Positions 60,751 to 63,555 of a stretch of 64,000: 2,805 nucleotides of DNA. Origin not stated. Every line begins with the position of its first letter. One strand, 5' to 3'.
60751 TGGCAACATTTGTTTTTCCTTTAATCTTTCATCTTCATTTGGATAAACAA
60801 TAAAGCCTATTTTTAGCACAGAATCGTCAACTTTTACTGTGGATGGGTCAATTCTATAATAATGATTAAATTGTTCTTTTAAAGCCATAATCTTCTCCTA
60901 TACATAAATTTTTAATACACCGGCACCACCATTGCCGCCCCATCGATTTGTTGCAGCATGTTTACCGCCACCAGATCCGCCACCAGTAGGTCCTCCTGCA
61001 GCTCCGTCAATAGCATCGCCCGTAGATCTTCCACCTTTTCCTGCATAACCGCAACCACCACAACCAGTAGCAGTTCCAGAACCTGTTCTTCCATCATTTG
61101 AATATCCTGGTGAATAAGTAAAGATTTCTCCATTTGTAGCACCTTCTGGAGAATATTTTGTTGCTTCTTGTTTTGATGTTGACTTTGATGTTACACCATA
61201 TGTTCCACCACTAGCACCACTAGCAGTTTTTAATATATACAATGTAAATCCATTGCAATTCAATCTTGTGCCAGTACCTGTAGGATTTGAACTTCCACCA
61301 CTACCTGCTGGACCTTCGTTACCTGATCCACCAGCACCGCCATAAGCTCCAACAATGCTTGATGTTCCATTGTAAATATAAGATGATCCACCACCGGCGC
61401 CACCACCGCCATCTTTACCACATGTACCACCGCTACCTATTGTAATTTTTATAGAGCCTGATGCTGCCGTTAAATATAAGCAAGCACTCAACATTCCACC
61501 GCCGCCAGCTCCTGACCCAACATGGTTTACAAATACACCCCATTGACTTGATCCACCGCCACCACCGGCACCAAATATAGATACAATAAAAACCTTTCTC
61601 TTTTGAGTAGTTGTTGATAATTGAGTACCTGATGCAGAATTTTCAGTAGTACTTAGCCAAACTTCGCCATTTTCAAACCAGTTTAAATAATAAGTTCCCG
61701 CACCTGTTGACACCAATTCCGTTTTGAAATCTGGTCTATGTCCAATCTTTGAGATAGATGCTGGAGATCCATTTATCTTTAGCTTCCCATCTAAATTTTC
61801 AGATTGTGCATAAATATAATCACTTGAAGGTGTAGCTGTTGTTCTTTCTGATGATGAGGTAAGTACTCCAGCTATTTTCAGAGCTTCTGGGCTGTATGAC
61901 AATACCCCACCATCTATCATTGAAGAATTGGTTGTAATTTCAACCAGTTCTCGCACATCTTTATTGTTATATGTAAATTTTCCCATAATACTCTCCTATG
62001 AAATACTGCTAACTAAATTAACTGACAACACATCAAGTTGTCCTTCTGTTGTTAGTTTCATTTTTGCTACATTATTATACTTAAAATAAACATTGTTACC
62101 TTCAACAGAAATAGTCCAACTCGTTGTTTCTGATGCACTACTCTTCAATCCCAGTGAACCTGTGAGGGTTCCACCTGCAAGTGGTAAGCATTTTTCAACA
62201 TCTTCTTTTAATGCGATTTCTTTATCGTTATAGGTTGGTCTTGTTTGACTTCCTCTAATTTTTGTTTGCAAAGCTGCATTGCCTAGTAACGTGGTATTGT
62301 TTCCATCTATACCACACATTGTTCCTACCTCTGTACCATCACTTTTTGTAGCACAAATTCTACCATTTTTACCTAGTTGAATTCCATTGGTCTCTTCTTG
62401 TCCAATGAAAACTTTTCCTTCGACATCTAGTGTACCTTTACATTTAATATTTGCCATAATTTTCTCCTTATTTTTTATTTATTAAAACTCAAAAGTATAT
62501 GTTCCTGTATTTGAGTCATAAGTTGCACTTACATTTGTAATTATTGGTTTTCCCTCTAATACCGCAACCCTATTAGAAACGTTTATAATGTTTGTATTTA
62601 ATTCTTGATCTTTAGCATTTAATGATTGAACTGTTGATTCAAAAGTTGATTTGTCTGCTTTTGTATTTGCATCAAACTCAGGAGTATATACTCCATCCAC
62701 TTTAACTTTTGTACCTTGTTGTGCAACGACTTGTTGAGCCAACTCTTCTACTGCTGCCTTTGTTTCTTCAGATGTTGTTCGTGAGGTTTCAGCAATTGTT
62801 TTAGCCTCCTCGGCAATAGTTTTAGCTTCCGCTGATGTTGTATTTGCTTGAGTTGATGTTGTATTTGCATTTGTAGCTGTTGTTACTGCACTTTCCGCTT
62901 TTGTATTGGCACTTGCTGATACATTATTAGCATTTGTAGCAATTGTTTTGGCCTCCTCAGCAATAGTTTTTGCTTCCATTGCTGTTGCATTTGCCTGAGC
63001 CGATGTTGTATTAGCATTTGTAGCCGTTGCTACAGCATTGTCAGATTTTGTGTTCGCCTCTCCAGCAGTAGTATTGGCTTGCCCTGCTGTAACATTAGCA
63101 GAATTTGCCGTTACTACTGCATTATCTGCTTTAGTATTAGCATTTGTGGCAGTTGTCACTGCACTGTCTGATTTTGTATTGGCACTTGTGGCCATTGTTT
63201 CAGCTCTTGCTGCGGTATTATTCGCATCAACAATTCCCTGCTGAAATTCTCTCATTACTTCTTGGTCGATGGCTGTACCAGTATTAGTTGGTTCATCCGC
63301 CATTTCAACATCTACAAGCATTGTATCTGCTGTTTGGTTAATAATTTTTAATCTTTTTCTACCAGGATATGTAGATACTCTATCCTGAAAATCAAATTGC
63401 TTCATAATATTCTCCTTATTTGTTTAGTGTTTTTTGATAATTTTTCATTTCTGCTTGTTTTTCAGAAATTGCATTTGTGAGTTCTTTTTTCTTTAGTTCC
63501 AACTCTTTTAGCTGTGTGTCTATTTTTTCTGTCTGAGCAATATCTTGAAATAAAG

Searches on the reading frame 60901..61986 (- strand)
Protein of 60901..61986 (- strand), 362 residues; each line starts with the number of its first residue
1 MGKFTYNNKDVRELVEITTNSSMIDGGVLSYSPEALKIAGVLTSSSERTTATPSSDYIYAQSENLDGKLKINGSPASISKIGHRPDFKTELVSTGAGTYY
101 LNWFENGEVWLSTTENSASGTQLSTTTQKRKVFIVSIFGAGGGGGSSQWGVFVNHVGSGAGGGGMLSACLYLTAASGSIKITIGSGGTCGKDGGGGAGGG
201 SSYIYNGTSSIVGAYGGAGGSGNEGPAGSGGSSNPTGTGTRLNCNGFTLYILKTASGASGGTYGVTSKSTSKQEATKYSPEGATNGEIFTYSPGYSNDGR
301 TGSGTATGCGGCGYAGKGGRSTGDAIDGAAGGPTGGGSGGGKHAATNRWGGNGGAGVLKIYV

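Call 51: search_protein_families(library=pfam, proteins=[window:60901-61986:-], max_evalue=0.001)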
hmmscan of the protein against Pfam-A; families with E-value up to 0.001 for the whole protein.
window:60901-61986:- (362 aa): 1 family
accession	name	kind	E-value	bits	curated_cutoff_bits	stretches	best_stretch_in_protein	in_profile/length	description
PF21722.4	Gly_rich_2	-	4.6e-07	30.5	24.3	1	120-359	4-222/226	Glycine-rich domain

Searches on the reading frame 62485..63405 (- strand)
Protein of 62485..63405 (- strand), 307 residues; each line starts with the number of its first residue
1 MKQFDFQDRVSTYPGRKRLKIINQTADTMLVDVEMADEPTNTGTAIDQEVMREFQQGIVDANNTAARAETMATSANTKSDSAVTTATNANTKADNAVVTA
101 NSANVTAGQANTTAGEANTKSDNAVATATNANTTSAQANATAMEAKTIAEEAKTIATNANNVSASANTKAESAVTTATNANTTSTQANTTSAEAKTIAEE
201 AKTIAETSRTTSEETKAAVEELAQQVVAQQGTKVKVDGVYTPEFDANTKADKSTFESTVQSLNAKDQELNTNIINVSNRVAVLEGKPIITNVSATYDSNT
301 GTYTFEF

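Call 51: search_protein_families(library=pfam, proteins=[window:62485-63405:-], max_evalue=0.001)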
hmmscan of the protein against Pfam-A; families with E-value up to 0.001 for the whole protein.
window:62485-63405:- (307 aa): 1 family
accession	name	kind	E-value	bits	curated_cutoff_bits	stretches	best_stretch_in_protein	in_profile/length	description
PF11839.13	Alanine_zipper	-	4.6e-05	24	23.1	0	67-124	5-62/69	Alanine-zipper, major outer membrane lipoprotein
